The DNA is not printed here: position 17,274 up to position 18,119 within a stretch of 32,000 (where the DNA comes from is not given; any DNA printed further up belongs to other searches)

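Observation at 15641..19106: Candidate integrated minimal rolling-circle replicon carrying its own small recombinase (element type not recognised)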

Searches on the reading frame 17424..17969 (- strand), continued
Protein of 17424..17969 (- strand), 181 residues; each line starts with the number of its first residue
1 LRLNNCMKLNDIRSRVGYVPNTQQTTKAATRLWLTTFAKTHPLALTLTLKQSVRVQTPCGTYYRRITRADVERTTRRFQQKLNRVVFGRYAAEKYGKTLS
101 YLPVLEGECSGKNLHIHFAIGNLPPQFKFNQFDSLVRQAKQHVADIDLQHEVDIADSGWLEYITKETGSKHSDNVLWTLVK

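Call 41: fold_search(model_id=the predicted structure, library=pdb)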
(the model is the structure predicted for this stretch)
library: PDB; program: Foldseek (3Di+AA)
matches with E <= 10: 858; with E <= 0.001: 0
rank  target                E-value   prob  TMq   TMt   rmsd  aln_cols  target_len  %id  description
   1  3wrn                  1.5e-02  0.38  0.26  0.21  13.8       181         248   11  Minute virus of mice non-structural protein-1N-terminal nuclease domain reveals a unique Zn2+ coordination in the active (released 2015-01-21)
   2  5dcx_E                2.1e-02  0.98  0.48  0.44   6.5       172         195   10  Structural studies of AAV2 Rep68 reveal a partially structured linker and compact domain conformation (released 2015-09-23)
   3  5dcx_I                2.3e-02  0.87  0.40  0.38   6.9       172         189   12  Structural studies of AAV2 Rep68 reveal a partially structured linker and compact domain conformation (released 2015-09-23)
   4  9cro_H                2.3e-02  0.72  0.30  0.26   8.5       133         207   14  Post-targeting aCascade Type IA CRISPR-Cas Surveillance Complexes (released 2025-08-13)
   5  8fbp_M                2.4e-02  0.23  0.20  0.11  14.1       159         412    8  Glutamine synthetase from Pseudomonas aeruginosa, filament double-unit in compressed conformation (released 2024-02-14)
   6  4zo0_A                2.7e-02  0.96  0.46  0.41   6.2       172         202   10  X-ray Structure of AAV-2 Origin Binding Domain (released 2015-10-07)
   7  5dcx_D                2.7e-02  0.93  0.45  0.40   6.2       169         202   13  Structural studies of AAV2 Rep68 reveal a partially structured linker and compact domain conformation (released 2015-09-23)
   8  7rsf_B                3.1e-02  0.80  0.33  0.18   7.3       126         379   15  Acetylornithine deacetylase from Escherichia coli (released 2021-08-18)
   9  8h56_A                3.5e-02  0.85  0.32  0.35   6.7       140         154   14  Crystal structure of Rep' of porcine circovirus type 2 (released 2023-05-24)
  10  8fbp_N                3.5e-02  0.30  0.23  0.12  13.8       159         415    7  Glutamine synthetase from Pseudomonas aeruginosa, filament double-unit in compressed conformation (released 2024-02-14)
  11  8fbp_P                3.5e-02  0.30  0.23  0.11  14.2       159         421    9  Glutamine synthetase from Pseudomonas aeruginosa, filament double-unit in compressed conformation (released 2024-02-14)
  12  5dcx_C                3.8e-02  0.93  0.46  0.41   6.2       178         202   11  Structural studies of AAV2 Rep68 reveal a partially structured linker and compact domain conformation (released 2015-09-23)
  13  4q7a_C                4.0e-02  0.80  0.34  0.20   6.2       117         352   13  Crystal Structure of N-acetyl-ornithine/N-acetyl-lysine Deacetylase from Sphaerobacter thermophilus (released 2014-07-02)
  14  8vm1_A                4.8e-02  0.60  0.34  0.32  12.9       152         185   14  Structural Elucidation of the Mesothelin Mucin16 CA125 Interaction (released 2024-09-04)
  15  8fbp_J                4.8e-02  0.20  0.21  0.11  14.2       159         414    8  Glutamine synthetase from Pseudomonas aeruginosa, filament double-unit in compressed conformation (released 2024-02-14)
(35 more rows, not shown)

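Call 42: fold_search(model_id=the predicted structure, library=viral)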
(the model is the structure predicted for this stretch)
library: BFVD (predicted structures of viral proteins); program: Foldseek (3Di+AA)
matches with E <= 10: 1346; with E <= 0.001: 67
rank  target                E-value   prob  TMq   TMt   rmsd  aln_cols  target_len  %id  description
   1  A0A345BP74            1.0e-05  1.00  0.47  0.20   9.7       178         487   16  (no name in the UniProt tables at hand)
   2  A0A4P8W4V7            4.1e-05  1.00  0.47  0.29   5.2       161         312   17  (no name in the UniProt tables at hand)
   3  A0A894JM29            6.3e-05  1.00  0.46  0.21   5.8       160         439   16  (no name in the UniProt tables at hand)
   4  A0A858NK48            7.2e-05  1.00  0.51  0.36   5.1       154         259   18  (no name in the UniProt tables at hand)
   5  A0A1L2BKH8            7.2e-05  1.00  0.44  0.26   6.1       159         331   12  (no name in the UniProt tables at hand)
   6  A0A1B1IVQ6            8.1e-05  1.00  0.49  0.66   3.0       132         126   20  (no name in the UniProt tables at hand)
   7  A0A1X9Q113            9.2e-05  1.00  0.45  0.20   7.1       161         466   16  (no name in the UniProt tables at hand)
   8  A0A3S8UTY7            9.8e-05  1.00  0.48  0.32   4.8       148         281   22  (no name in the UniProt tables at hand)
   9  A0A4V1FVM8            9.8e-05  1.00  0.47  0.22   6.1       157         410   20  (no name in the UniProt tables at hand)
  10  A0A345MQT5            9.8e-05  1.00  0.43  0.19   9.5       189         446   17  (no name in the UniProt tables at hand)
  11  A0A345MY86            1.0e-04  1.00  0.44  0.29   5.2       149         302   15  (no name in the UniProt tables at hand)
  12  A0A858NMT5            1.2e-04  1.00  0.43  0.21   6.1       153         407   20  (no name in the UniProt tables at hand)
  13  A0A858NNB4            1.3e-04  1.00  0.49  0.29   8.9       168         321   14  (no name in the UniProt tables at hand)
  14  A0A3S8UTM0            1.3e-04  1.00  0.46  0.29   5.1       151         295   20  (no name in the UniProt tables at hand)
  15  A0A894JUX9            1.6e-04  1.00  0.41  0.18   9.1       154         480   17  (no name in the UniProt tables at hand)
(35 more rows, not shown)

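Call 56: search_dna_similar(query=window:17424-17951:-, collection=plasmids, mode=protein, max_evalue=0.01)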
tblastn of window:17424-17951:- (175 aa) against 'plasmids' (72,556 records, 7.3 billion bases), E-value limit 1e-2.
No match.

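Call 57: search_dna_similar(query=window:17424-17951:-, collection=phages, mode=protein, max_evalue=0.01)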
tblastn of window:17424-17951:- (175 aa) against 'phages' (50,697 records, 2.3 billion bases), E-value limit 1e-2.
No match.

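Call 65: find_related_loci(query=A1, collection=viral_contigs, flank=10000)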
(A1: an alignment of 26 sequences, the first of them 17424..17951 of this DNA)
Query A1 (175 aa) in viral_contigs; peptide patterns used: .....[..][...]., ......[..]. (x = any residue, [..] = any of these).
74 stretches matched a pattern; 1 encode a relative of the query (tblastn E <= 1e-3); 1 distinct loci.
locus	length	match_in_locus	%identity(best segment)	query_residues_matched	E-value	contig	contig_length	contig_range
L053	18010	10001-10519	60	1-173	2e-67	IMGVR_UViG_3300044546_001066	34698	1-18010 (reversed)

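Call 66: find_encoding_contigs(protein=P0024, flank=10000, max_places=5)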
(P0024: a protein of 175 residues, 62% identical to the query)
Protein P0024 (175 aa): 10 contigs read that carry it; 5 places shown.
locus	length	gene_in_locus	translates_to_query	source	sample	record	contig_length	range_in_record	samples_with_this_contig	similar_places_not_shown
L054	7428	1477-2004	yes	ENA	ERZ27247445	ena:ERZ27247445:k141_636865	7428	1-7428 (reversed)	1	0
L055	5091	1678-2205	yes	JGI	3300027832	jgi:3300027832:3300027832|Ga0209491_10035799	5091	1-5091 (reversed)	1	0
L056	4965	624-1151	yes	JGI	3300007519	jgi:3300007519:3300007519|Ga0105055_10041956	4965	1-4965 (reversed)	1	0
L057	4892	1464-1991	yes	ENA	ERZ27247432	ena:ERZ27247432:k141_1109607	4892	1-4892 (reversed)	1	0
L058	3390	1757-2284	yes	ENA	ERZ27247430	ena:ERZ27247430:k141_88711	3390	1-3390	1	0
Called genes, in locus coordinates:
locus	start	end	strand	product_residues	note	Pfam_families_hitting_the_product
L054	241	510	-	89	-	-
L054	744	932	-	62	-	-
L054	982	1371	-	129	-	PF20346:DUF6641 (weak)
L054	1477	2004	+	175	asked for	-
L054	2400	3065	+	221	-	PF00589:Phage_integrase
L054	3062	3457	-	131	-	-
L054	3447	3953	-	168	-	-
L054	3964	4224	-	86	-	-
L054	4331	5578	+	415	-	PF00145:DNA_methylase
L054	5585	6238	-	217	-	PF09570:RE_SinI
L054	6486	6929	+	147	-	PF20346:DUF6641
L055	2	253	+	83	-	?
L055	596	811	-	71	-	-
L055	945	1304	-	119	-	PF20346:DUF6641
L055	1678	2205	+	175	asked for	-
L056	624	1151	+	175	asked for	-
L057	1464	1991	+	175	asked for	-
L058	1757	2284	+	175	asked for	-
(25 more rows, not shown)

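Call 67: find_encoding_contigs(protein=P0014, flank=10000, max_places=4)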
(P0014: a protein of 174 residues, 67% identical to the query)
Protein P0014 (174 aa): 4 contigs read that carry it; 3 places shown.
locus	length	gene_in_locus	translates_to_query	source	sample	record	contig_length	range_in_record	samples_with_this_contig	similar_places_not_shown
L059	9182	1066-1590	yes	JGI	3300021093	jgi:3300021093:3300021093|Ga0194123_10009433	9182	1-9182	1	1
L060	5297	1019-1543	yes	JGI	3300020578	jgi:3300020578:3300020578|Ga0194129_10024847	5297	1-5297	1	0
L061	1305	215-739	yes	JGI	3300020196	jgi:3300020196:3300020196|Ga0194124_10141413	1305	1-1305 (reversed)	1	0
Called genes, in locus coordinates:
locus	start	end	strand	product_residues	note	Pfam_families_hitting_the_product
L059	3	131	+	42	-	?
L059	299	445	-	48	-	-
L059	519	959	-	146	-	PF20346:DUF6641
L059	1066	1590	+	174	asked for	PF23343:REP_ORF2-G2P (weak)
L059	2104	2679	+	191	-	PF00589:Phage_integrase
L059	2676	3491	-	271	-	-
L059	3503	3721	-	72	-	-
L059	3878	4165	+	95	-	-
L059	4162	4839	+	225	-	PF00106:adh_short, PF01370:Epimerase (weak), PF13561:adh_short_C2, PF08659:KR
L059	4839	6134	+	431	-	PF00501:AMP-binding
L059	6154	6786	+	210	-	PF17836:PglD_N, PF00132:Hexapep (faint)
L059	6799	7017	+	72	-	-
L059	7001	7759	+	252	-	PF00106:adh_short, PF08659:KR, PF13561:adh_short_C2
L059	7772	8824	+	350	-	PF08545:ACP_syn_III, PF08541:ACP_syn_III_C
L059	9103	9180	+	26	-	?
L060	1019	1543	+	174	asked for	PF23343:REP_ORF2-G2P (weak)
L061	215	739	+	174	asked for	PF23343:REP_ORF2-G2P (weak)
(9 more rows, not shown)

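Call 68: search_protein_families(library=pfam, alignment_id=A1, max_evalue=1)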
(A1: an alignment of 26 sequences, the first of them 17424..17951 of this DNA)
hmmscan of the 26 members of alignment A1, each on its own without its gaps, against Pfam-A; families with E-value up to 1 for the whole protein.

A. member 1, window:17424-17951:- (175 aa): 0 families

B. families by the number of members that match (of 26 scanned): 15 families
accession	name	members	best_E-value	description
PF23343.2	REP_ORF2-G2P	15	7.3e-07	Replication-associated protein ORF2/G2P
PF11578.13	DUF3237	1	0.031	Protein of unknown function (DUF3237)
PF23648.1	DUF7147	1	0.033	Domain of unknown function (DUF7147)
PF21141.3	T6PP_C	1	0.039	Trehalose-6-phosphate phosphatase, C-terminal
PF11362.14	DUF3161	1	0.046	Protein of unknown function (DUF3161)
PF00120.29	Gln-synt_C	1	0.051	Glutamine synthetase, catalytic domain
PF25229.1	Salactin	1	0.053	Salactin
PF03980.19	Nnf1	1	0.099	Nnf1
PF08724.16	Rep_N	1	0.1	Rep protein catalytic domain like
PF24005.1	DUF7320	1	0.1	Domain of unknown function (DUF7320)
PF19173.5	DUF5855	1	0.12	Family of unknown function (DUF5855)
PF14809.11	TGT_C1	1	0.17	C1 domain of tRNA-guanine transglycosylase dimerisation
PF17747.7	VID27_PH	1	0.17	VID27 PH-like domain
PF01977.22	UbiD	1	0.19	3-octaprenyl-4-hydroxybenzoate carboxy-lyase Rift-related domain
PF20861.2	Isd_H_B_linker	1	0.19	Iron-regulated surface determinant protein H/B, linker domain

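Call 69: find_encoding_contigs(protein=window:17424-17951:-, flank=10000, max_places=8)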
Protein window:17424-17951:- (175 aa): 22 contigs read that carry it; 8 places shown.
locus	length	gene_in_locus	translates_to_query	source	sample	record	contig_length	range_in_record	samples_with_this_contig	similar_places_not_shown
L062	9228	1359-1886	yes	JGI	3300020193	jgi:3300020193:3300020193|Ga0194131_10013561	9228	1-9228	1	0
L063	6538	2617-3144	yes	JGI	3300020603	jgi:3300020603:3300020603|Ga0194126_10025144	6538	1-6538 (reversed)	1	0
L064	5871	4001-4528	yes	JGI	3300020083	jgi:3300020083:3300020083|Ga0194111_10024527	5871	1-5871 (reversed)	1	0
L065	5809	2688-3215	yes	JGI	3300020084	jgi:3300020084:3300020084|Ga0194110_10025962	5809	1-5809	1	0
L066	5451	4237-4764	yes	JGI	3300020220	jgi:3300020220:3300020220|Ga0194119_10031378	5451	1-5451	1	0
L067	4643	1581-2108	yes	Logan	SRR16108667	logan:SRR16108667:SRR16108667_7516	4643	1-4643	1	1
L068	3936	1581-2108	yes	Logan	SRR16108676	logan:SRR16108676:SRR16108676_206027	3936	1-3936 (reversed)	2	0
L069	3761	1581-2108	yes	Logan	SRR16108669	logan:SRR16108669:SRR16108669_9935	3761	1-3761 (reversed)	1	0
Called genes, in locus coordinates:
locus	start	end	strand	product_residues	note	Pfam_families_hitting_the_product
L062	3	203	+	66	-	?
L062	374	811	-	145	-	PF20346:DUF6641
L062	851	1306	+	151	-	-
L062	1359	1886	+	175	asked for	-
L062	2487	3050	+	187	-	PF00589:Phage_integrase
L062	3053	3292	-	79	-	-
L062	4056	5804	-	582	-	PF01019:G_glu_transpept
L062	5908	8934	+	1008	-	PF07715:Plug, PF00593:TonB_dep_Rec_b-barrel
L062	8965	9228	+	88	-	?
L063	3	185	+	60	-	?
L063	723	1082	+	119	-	-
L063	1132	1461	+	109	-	PF00589:Phage_integrase (weak)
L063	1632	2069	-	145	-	PF20346:DUF6641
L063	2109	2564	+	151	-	-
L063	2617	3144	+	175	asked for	-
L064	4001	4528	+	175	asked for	-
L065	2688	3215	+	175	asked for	-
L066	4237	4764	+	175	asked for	-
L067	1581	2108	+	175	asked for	-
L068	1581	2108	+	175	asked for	-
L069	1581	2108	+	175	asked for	-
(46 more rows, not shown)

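Call 95: search_protein_representatives(alignment_id=A1)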
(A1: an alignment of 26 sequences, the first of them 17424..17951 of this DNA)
Query: 26 sequences, 175 profile positions. Proteins with E-value up to 0.001 (for the whole library): 754; up to 1e-10: 185; up to 1e-30: 33. The best 150 are listed.
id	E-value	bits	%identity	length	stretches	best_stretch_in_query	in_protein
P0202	1.7e-82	291.8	-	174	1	1-174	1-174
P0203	3.4e-77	274.5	-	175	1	2-173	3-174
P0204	3.8e-70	251.6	-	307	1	3-173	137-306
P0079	6.7e-65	234.5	-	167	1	10-174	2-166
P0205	6.8e-61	221.5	-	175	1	1-173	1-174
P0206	4.1e-60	218.9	-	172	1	1-173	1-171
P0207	3.2e-59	216.0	-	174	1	1-173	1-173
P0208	5.9e-58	211.9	-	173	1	1-174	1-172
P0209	9.0e-58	211.3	-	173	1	1-172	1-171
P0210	2.8e-53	196.7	-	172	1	1-173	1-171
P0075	3.1e-53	196.5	-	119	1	63-175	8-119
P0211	2.2e-52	193.8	-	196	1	1-173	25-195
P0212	2.7e-52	193.5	-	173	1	2-173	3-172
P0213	4.4e-50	186.3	-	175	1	13-173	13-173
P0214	1.9e-49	184.2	-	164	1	18-174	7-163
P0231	4.8e-32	127.5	-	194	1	1-169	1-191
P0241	2.6e-24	102.3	-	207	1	17-167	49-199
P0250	2.0e-20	89.7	-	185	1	12-171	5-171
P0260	9.8e-19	84.2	-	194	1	17-162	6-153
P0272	2.6e-17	79.5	-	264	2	45-165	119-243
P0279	1.7e-16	76.9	-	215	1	18-169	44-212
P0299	1.8e-14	70.3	-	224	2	19-133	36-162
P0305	6.5e-14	68.5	-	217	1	3-173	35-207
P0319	3.0e-13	66.3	-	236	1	18-168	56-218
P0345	4.8e-12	62.4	-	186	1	17-164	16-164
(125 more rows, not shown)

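Call 96: search_protein_families(library=pfam, proteins=[P0231, P0241, P0250, P0260, P0272, P0279, P0299, P0305, P0319, P0345], max_evalue=0.01)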
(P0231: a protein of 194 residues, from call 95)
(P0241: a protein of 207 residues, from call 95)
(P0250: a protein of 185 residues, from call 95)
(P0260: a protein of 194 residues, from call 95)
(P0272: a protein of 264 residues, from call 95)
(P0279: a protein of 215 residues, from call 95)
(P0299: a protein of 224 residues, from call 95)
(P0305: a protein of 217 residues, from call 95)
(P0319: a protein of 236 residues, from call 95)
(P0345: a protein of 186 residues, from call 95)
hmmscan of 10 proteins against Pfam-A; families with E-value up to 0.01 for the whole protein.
P0231 (194 aa): 0 families

P0241 (207 aa): 0 families

P0250 (185 aa): 1 family
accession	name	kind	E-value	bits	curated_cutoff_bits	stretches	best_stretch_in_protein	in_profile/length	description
PF23343.2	REP_ORF2-G2P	-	0.00057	20.6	27.8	1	55-159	11-97/99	Replication-associated protein ORF2/G2P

P0260 (194 aa): 1 family
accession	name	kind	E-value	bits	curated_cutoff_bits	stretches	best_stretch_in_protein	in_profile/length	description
PF23343.2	REP_ORF2-G2P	-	0.00038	21.1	27.8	1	27-150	3-97/99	Replication-associated protein ORF2/G2P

P0272 (264 aa): 0 families

P0279 (215 aa): 1 family
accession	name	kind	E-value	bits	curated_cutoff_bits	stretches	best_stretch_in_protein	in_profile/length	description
PF23343.2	REP_ORF2-G2P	-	0.0053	17.4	27.8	0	98-161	16-61/99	Replication-associated protein ORF2/G2P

P0299 (224 aa): 0 families

P0305 (217 aa): 0 families

P0319 (236 aa): 0 families

P0345 (186 aa): 1 family
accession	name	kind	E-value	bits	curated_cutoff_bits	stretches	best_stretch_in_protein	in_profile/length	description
PF23343.2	REP_ORF2-G2P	-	1.1e-09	38.9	27.8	1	61-160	12-98/99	Replication-associated protein ORF2/G2P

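Call 97: search_dna_similar(query=P0345, collection=plasmids, mode=protein, max_evalue=0.001, max_rows=20)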
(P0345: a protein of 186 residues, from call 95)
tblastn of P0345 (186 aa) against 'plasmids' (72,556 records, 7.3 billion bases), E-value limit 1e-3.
No match.

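Call 98: search_dna_similar(query=P0345, collection=phages, mode=protein, max_evalue=0.001, max_rows=20)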
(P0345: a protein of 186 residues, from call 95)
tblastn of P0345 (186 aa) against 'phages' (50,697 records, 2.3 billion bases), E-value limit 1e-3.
No match.

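Call 100: search_protein_families(library=padloc, proteins=[window:17424-17951:-], max_evalue=0.01)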
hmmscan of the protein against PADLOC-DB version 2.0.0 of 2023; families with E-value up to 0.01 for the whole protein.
window:17424-17951:- (175 aa): 0 families
